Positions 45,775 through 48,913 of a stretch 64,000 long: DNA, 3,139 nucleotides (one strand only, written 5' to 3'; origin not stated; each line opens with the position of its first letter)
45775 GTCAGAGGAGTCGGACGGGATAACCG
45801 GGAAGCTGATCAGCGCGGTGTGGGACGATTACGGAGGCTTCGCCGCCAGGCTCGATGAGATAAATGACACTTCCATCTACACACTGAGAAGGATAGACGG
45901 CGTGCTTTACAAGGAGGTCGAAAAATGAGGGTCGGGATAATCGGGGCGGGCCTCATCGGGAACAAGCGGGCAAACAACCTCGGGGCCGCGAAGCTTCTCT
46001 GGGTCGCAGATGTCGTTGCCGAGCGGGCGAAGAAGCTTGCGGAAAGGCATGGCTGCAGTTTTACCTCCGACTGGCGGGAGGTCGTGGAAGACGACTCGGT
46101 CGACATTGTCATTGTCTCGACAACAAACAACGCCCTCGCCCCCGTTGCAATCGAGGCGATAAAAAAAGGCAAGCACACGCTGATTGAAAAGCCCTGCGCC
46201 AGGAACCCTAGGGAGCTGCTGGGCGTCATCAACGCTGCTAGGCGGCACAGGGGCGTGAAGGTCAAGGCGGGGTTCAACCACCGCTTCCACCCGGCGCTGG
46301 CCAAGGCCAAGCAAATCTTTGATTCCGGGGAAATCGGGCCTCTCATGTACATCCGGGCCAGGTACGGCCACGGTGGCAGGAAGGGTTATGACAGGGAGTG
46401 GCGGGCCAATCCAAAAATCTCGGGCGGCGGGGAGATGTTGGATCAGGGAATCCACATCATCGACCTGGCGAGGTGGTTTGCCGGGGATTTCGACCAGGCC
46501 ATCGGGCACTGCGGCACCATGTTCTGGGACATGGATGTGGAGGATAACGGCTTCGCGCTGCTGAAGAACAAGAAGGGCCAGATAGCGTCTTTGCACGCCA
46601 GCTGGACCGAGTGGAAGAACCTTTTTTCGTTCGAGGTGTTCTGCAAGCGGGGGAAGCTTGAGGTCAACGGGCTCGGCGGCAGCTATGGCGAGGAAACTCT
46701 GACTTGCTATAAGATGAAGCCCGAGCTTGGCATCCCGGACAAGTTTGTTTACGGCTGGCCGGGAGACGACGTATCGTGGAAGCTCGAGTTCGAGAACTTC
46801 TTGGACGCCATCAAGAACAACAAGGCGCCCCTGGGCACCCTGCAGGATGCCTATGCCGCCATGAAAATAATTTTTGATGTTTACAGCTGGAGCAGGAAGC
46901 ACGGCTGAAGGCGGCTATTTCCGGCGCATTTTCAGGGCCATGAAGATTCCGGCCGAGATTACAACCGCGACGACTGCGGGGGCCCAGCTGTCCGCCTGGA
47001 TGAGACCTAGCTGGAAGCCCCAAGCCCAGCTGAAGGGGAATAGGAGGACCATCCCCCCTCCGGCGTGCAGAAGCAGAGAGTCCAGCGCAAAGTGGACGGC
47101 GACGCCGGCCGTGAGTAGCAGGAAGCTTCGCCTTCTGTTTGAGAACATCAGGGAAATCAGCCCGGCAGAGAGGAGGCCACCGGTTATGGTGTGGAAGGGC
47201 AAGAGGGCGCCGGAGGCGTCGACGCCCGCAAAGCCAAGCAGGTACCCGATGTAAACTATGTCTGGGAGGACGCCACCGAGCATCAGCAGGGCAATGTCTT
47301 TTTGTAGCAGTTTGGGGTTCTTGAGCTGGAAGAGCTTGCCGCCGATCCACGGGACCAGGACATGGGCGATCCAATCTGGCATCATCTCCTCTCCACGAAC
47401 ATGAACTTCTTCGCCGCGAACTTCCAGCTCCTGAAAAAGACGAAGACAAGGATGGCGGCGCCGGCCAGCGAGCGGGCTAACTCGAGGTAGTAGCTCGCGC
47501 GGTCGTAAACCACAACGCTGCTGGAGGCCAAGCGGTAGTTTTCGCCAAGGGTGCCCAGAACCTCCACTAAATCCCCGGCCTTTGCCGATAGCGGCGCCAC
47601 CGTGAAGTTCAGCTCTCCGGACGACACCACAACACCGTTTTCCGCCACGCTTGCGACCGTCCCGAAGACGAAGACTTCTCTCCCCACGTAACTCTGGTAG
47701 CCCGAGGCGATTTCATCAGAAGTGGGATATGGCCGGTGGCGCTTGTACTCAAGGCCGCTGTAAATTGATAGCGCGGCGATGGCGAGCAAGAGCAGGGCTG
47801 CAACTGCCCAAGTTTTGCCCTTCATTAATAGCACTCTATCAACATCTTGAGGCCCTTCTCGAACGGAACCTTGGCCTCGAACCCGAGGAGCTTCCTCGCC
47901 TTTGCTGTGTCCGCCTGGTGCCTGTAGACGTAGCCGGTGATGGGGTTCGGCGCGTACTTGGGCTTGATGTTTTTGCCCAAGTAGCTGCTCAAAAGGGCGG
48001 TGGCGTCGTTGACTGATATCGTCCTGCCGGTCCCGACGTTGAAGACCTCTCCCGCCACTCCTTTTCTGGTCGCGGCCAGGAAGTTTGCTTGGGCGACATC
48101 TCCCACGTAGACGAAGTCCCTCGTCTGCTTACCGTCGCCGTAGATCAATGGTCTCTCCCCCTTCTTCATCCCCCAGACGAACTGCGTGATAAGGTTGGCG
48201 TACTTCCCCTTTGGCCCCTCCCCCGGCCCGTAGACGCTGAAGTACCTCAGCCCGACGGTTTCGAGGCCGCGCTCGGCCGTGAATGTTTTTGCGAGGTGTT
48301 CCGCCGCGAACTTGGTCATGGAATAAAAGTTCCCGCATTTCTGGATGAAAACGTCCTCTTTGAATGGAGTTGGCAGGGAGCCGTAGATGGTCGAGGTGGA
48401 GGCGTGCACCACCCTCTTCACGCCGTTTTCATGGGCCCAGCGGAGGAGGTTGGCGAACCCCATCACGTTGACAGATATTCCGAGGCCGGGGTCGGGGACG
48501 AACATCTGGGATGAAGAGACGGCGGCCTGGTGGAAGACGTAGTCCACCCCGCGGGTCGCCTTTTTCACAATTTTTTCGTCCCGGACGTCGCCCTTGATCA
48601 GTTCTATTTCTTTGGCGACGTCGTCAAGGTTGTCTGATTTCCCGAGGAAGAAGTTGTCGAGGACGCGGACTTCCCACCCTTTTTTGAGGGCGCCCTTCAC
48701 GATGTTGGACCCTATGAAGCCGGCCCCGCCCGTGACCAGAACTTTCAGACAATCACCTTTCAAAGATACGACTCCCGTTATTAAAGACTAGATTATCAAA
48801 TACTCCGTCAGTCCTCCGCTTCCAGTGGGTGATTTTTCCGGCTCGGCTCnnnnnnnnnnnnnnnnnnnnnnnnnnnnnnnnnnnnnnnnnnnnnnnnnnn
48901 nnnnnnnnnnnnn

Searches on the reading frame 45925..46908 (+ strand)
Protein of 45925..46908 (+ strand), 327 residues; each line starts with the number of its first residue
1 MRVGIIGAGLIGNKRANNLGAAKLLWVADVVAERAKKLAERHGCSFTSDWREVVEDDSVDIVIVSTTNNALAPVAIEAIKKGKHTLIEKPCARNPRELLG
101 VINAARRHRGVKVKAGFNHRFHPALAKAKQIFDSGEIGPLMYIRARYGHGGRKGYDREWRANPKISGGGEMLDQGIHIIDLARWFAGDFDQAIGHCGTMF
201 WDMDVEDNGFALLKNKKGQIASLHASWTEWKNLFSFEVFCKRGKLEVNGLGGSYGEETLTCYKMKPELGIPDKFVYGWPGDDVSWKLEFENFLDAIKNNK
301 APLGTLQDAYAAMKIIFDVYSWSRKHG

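Call 7: search_protein_families(library=pfam, proteins=[window:45925-46908:+], max_evalue=0.01)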
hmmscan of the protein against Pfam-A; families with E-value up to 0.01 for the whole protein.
window:45925-46908:+ (327 aa): 7 families
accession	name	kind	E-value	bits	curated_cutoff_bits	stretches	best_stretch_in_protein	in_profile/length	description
PF22725.1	GFO_IDH_MocA_C3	-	5.5e-28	97.9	27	1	126-246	2-124/124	GFO/IDH/MocA C-terminal domain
PF01408.29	GFO_IDH_MocA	-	2.3e-19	70.7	24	1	1-110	1-114/120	Oxidoreductase family, NAD-binding Rossmann fold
PF02894.22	GFO_IDH_MocA_C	-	4e-14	53.4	22.9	1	133-316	5-203/218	Oxidoreductase family, C-terminal alpha/beta domain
PF03447.22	NAD_binding_3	-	6.5e-06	27.3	24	1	7-107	1-107/116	Homoserine dehydrogenase, NAD binding domain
PF08635.15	ox_reductase_C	-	9.5e-05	22.5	22.5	1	120-192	1-70/142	Putative oxidoreductase C terminal domain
PF03807.23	F420_oxidored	-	0.0014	19.7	21.6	1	2-78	1-79/94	NADP oxidoreductase coenzyme F420-dependent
PF01488.26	Shikimate_DH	-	0.0064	17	24.3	1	2-69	14-86/138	Shikimate / quinate 5-dehydrogenase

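Call 8: search_protein_families(library=ncbifam, proteins=[window:45925-46908:+], max_evalue=0.01)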
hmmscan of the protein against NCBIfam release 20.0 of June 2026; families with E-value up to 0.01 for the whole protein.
window:45925-46908:+ (327 aa): 12 families
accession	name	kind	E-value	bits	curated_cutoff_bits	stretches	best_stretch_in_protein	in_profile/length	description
NF052479.1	LevoglcsnDh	equivalog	4e-36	124.5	650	1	26-197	40-213/386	levoglucosan dehydrogenase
TIGR04380.1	myo_inos_iolG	equivalog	2e-35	122.3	355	1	1-315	2-315/330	inositol 2-dehydrogenase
NF040723.1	UDP-GlcNAcDh_Arch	equivalog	2.5e-26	92.9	450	1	1-188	1-179/302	UDP-N-acetylglucosamine 3-dehydrogenase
NF052679.1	InsChiInosDhIolG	equivalog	3.4e-18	65.8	540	1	1-188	3-187/343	bifunctional inositol 2-dehydrogenase/D-chiro-inositol 1-dehydrogenase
NF007574.0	PRK10206.1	equivalog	1.6e-12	47.1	352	1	42-180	49-181/345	oxidoreductase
NF058563.1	BT_2159_fam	equivalog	4.5e-12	45.6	650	1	1-192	1-189/350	disaccharide 3-dehydrogenase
NF008607.0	PRK11579.1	subfamily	1.1e-11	44.3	330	1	1-184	5-187/346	oxidoreductase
NF041392.1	XylDh_Gfo6_Halo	equivalog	5.7e-10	38.5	350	1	33-188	53-214/350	D-xylose 1-dehydrogenase Gfo6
NF058561.1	BT_2158_fam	equivalog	5.6e-09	35.1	750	1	4-142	39-179/487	glycoside 3-dehydrogenase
NF009830.0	PRK13304.1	equivalog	1.4e-07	31.3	267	1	1-99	2-102/265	aspartate dehydrogenase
NF047793.1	ResRegPgtA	equivalog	0.0006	18.8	650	1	56-113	75-128/414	two-component system response regulator PgtA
TIGR03855.1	NAD_NadX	equivalog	0.00077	19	206.55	1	23-113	3-92/229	aspartate dehydrogenase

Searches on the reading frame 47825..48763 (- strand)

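Call 86: search_protein_families(library=pfam, proteins=[window:47825-48763:-], max_evalue=0.0001)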
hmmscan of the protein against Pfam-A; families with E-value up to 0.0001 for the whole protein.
window:47825-48763:- (312 aa): 9 families
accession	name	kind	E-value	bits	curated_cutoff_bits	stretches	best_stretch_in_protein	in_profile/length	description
PF01370.27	Epimerase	-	1.3e-57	195.4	20.9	1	8-244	1-240/240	NAD dependent epimerase/dehydratase family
PF16363.11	GDP_Man_Dehyd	-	7.7e-47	160.8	27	1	9-307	1-331/332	GDP-mannose 4,6 dehydratase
PF01073.25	3Beta_HSD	-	8.3e-30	104.2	22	1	9-232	1-230/280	3-beta hydroxysteroid dehydrogenase/isomerase family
PF02719.21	Polysacc_synt_2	-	2.3e-15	57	20.2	1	8-277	1-262/293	Polysaccharide biosynthesis protein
PF07993.18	NAD_binding_4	-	9.7e-14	51.6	20.1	1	42-225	50-256/258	Male sterility protein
PF13460.12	NAD_binding_10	-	1e-12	48.8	27.2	1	12-158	1-132/184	NAD(P)H-binding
PF05368.20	NmrA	-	3.4e-10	40.5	27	1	7-123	4-107/298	NmrA-like family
PF04321.23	RmlD_sub_bind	-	9.2e-08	31.9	27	1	7-179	2-153/287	RmlD substrate binding domain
PF00106.31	adh_short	-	2.3e-05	24.4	26.6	0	8-73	3-71/195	short chain dehydrogenase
